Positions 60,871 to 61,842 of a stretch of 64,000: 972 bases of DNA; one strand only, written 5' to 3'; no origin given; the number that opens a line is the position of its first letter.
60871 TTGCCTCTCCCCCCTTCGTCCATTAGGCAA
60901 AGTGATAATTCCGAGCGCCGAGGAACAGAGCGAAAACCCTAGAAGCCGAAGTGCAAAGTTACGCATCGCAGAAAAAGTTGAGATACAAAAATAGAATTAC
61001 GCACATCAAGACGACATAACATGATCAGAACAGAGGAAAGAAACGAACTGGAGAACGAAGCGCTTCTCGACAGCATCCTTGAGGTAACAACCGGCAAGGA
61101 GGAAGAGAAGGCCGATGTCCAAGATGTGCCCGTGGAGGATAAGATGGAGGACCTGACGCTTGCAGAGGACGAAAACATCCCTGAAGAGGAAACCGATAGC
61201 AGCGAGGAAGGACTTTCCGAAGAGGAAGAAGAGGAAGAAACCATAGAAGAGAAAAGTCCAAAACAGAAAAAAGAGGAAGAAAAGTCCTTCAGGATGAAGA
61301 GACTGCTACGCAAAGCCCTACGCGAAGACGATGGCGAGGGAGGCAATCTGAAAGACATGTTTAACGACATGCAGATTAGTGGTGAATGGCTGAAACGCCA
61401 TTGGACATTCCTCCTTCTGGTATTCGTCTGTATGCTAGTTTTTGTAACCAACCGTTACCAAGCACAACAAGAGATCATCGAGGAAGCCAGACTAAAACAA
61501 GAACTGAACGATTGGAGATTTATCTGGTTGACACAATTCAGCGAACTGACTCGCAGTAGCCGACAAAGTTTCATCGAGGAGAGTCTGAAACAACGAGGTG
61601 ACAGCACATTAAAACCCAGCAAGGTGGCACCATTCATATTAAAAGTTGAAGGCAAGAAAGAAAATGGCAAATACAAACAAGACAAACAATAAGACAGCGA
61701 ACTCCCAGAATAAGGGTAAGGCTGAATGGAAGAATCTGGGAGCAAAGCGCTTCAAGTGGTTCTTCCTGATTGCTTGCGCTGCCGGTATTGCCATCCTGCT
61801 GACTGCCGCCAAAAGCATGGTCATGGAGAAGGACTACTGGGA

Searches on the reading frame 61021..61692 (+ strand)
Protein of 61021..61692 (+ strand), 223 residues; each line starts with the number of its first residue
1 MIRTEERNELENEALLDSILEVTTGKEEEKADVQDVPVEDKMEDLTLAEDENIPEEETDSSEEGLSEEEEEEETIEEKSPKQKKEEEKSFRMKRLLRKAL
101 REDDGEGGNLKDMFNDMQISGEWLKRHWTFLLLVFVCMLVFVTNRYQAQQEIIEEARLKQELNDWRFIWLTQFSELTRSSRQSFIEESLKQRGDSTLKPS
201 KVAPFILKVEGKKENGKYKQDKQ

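Call 24: find_encoding_contigs(protein=window:61021-61692:+, flank=10000, max_places=10)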
Protein window:61021-61692:+ (223 aa): 4 contigs read that carry it; 3 places shown.
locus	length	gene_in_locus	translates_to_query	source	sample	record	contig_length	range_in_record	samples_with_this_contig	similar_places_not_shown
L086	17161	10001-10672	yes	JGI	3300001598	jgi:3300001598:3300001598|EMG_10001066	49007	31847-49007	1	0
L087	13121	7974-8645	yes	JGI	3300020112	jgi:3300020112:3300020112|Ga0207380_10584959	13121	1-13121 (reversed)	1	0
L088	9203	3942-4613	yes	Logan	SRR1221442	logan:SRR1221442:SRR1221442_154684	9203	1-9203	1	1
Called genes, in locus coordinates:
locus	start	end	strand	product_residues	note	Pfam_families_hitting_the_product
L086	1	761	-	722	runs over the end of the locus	PF01642:MM_CoA_mutase, PF02310:B12-binding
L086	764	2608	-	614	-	PF01642:MM_CoA_mutase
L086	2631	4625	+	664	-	PF06826:Asp-Al_Ex, PF02080:TrkA_C, PF06826:Asp-Al_Ex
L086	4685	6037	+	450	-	PF01966:HD (faint), PF13286:HD_assoc (weak)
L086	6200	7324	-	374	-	-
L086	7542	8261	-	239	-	PF00160:Pro_isomerase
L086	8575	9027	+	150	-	PF02381:MraZ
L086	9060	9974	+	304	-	PF01795:Methyltransf_5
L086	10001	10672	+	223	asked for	PF19579:FtsL_2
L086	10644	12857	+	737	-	PF03717:PBP_dimer, PF00905:Transpeptidase, PF03793:PASTA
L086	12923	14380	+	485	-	PF01225:Mur_ligase, PF08245:Mur_ligase_M, PF02875:Mur_ligase_C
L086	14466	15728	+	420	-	PF00953:Glycos_transf_4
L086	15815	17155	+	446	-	PF21377:MurD_N, PF21799:MurD-like_N, PF08245:Mur_ligase_M, PF02875:Mur_ligase_C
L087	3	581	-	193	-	?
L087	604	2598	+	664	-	PF06826:Asp-Al_Ex, PF02080:TrkA_C, PF06826:Asp-Al_Ex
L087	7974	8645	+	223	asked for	PF19579:FtsL_2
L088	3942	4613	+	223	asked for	PF19579:FtsL_2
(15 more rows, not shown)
